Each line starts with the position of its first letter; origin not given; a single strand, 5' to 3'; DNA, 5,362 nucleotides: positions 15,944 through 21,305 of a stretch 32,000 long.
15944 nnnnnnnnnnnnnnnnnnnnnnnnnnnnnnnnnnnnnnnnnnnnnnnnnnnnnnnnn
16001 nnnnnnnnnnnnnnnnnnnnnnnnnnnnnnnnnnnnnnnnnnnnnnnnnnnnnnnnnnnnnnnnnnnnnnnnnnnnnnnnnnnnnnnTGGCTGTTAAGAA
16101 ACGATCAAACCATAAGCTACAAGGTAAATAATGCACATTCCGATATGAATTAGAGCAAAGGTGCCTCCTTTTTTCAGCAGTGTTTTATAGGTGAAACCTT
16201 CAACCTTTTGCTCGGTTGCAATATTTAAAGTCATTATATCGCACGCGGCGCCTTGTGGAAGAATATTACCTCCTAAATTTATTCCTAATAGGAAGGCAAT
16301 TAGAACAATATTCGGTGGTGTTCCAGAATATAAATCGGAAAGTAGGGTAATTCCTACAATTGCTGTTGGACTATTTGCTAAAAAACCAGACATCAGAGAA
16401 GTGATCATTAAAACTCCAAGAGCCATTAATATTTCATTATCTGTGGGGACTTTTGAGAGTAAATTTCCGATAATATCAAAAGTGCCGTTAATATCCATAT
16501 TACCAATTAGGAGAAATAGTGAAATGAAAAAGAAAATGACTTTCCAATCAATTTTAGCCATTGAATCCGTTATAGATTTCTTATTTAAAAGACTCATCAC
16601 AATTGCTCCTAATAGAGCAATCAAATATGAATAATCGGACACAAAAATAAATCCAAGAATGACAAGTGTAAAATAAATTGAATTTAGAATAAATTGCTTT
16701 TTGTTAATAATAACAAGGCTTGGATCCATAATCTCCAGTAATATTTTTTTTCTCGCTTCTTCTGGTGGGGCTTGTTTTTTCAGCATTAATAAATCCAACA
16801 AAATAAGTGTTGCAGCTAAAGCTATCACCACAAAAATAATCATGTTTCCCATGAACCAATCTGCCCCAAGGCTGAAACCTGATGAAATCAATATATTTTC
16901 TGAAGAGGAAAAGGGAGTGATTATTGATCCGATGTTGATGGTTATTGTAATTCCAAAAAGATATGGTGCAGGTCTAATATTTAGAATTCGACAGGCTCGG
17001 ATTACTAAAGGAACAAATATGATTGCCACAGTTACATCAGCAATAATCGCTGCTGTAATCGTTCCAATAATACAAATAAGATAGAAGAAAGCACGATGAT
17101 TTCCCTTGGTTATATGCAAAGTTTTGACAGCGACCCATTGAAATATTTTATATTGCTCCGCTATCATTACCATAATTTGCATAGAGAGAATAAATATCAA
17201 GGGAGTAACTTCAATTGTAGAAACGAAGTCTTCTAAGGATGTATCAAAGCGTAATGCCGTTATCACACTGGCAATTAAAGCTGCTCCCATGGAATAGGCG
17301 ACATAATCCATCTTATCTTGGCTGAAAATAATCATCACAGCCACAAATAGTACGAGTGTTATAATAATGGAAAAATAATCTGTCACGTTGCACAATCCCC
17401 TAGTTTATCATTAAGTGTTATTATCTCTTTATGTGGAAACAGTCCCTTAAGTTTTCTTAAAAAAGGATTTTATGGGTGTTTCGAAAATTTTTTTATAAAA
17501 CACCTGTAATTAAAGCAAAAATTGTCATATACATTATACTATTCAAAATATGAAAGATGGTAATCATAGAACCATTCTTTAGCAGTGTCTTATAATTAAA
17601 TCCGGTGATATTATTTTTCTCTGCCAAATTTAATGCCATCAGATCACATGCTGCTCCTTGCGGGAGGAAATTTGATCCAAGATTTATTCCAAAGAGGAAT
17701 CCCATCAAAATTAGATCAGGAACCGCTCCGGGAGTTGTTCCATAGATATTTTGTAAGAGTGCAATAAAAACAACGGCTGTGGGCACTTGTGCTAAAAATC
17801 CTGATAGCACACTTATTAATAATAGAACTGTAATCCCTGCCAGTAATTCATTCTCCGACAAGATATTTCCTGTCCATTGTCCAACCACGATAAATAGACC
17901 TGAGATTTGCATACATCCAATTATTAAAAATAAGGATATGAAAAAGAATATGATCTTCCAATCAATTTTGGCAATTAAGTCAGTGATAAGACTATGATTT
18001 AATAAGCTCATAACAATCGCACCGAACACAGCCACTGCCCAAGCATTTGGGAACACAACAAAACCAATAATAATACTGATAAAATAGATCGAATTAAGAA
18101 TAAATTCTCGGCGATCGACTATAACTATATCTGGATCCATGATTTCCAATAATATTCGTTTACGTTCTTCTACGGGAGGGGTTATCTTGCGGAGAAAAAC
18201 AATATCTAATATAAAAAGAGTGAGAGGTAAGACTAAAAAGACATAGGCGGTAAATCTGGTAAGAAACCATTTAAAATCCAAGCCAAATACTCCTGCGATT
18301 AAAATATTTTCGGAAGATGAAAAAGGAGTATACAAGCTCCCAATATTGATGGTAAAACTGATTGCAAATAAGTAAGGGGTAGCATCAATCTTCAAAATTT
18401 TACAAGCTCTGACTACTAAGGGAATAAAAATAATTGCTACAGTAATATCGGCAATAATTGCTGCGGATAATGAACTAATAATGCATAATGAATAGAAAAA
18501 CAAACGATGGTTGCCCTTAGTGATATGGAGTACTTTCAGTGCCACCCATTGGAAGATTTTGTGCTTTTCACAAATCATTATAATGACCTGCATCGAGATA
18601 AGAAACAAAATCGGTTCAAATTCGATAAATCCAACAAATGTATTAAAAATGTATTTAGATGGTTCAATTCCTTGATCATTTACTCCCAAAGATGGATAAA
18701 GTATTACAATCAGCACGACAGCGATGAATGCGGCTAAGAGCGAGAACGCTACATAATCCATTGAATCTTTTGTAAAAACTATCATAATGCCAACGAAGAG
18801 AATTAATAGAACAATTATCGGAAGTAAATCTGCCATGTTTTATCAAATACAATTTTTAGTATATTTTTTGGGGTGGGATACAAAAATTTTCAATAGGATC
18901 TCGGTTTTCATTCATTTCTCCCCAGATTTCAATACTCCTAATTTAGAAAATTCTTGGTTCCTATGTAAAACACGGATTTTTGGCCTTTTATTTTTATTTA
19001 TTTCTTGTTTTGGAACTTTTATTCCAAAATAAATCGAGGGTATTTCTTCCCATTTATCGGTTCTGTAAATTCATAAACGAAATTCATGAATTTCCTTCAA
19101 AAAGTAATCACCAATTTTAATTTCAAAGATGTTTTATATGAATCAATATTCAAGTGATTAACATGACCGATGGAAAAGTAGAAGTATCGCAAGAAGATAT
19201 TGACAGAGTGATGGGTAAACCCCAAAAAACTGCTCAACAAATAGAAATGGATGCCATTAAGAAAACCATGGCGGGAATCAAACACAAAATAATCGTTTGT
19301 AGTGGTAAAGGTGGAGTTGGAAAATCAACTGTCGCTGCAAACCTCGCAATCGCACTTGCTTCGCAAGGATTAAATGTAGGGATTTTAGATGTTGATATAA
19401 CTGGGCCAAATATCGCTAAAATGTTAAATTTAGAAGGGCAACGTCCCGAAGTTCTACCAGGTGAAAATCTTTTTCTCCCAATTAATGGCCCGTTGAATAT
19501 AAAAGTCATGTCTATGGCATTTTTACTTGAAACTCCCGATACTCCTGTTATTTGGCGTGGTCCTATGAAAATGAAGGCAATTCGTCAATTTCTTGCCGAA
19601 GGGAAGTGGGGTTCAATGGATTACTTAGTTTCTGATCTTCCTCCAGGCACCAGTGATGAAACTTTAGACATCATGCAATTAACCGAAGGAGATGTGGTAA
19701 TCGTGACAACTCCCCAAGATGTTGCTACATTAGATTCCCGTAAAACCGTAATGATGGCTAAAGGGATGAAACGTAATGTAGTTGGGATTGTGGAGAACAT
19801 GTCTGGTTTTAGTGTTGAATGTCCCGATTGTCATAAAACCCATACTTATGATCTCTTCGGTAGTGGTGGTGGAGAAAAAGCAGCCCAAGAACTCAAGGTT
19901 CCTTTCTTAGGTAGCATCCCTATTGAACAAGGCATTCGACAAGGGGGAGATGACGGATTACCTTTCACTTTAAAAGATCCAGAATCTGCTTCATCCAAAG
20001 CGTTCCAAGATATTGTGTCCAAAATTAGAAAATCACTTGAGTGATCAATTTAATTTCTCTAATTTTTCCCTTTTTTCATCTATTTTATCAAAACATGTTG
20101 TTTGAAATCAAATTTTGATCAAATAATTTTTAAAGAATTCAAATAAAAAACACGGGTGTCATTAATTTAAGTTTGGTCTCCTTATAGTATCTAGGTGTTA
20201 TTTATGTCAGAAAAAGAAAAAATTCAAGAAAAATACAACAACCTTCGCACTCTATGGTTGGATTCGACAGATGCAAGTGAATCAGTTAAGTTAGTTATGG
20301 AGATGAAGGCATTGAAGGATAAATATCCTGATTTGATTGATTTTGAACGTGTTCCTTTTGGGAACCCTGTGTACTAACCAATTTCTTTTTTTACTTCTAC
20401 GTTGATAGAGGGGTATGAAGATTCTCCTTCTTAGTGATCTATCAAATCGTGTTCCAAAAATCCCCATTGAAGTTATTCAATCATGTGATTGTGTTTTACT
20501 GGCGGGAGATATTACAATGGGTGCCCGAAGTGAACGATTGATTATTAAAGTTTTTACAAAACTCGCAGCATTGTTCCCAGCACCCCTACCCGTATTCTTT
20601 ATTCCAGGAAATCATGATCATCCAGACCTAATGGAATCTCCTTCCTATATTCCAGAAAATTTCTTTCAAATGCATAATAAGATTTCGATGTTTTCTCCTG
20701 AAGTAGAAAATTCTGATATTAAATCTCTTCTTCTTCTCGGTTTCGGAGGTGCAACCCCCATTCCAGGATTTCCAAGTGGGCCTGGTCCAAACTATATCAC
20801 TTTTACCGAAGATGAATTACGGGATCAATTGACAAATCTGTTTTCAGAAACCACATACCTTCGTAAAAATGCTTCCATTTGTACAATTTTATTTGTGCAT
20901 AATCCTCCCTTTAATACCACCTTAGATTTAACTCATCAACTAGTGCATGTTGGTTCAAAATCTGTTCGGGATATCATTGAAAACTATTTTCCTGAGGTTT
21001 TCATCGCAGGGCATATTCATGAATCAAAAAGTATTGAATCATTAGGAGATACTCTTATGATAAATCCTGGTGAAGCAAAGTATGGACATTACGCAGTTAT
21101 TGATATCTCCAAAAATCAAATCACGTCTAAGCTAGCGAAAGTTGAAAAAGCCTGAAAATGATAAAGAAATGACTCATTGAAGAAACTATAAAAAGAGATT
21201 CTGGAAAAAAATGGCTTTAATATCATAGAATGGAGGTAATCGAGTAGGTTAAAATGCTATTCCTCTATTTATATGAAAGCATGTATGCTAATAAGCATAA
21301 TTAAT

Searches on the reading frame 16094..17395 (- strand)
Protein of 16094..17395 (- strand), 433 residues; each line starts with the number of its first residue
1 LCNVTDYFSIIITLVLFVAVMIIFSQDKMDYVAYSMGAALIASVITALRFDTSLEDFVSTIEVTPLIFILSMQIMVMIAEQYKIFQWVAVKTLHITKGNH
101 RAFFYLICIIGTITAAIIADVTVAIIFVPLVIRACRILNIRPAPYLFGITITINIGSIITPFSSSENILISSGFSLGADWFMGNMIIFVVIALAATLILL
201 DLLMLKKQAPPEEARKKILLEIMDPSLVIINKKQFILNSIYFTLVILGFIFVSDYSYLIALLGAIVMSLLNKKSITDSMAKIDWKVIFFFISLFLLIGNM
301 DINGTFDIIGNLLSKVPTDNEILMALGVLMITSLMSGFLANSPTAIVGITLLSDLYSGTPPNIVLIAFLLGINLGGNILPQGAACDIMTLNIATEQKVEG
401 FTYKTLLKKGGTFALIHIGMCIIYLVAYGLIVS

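Call 37: search_protein_families(library=pfam, proteins=[window:16094-17395:-], max_evalue=0.001)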
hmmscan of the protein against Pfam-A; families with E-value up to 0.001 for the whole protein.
window:16094-17395:- (433 aa): 2 families
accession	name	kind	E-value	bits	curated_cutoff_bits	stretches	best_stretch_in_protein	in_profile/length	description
PF03600.22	CitMHS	-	6.3e-51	173.9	31.9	2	21-371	3-336/336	Citrate transporter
PF02040.21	ArsB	-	1.7e-11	44.5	22.2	1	14-414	5-408/423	Arsenical pump membrane protein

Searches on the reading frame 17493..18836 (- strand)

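Call 37: search_protein_families(library=pfam, proteins=[window:17493-18836:-], max_evalue=0.001)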
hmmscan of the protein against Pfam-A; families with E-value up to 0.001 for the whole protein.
window:17493-18836:- (447 aa): 2 families
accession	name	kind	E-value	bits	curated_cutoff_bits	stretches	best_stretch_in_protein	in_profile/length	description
PF03600.22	CitMHS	-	4.5e-38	131.6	31.9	1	18-369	3-322/336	Citrate transporter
PF02040.21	ArsB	-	5.2e-11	43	22.2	1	71-439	50-421/423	Arsenical pump membrane protein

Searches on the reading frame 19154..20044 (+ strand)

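Call 37: search_protein_families(library=pfam, proteins=[window:19154-20044:+], max_evalue=0.001)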
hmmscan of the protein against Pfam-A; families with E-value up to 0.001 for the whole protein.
window:19154-20044:+ (296 aa): 10 families
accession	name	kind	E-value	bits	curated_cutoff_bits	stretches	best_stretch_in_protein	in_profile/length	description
PF10609.15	ParA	-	1.3e-91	306.9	27.1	1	42-291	2-245/246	NUBPL iron-transfer P-loop NTPase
PF01656.29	CbiA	-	2.2e-14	53.9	25.4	1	46-194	1-54/125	CobQ/CobB/MinD/ParA nucleotide binding domain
PF13614.12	AAA_31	-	1.4e-08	35.3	27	1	45-83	3-41/177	AAA domain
PF09140.17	MipZ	-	1.5e-08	34.8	20.7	1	44-122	1-76/262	ATPase MipZ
PF02374.21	ArsA_ATPase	-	2.7e-08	33.8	24.3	1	44-107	1-63/305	Anion-transporting ATPase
PF00142.24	Fer4_NifH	-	7.2e-05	22.8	25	1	46-79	2-35/271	4Fe-4S iron sulfur cluster binding proteins, NifH/frxC family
PF20720.3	nSTAND3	-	0.00028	21.1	27.2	1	43-75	16-48/155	Novel STAND NTPase 3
PF03308.22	MeaB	-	0.00038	20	23.1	1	24-85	16-74/273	Methylmalonyl Co-A mutase-associated GTPase MeaB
PF13481.12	AAA_25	-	0.00045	20.3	27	1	43-76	32-65/195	AAA domain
PF06564.18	CBP_BcsQ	-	0.00047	20.2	21.3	0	50-86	7-42/234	Cellulose biosynthesis protein BcsQ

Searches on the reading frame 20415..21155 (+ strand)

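Call 82: search_protein_families(library=pfam, proteins=[window:20415-21155:+], max_evalue=0.001)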
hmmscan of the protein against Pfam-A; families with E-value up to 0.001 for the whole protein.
window:20415-21155:+ (246 aa): 3 families
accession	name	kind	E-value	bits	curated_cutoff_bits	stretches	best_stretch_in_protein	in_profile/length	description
PF14582.11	Metallophos_3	-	1.1e-17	64.7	28.2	1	157-237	176-255/259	Metallophosphoesterase, calcineurin superfamily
PF00149.33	Metallophos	-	4.8e-13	50.4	21.5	1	20-203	21-190/191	Calcineurin-like phosphoesterase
PF12850.12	Metallophos_2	-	5.1e-11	43.3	27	1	1-230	1-150/154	Calcineurin-like phosphoesterase superfamily domain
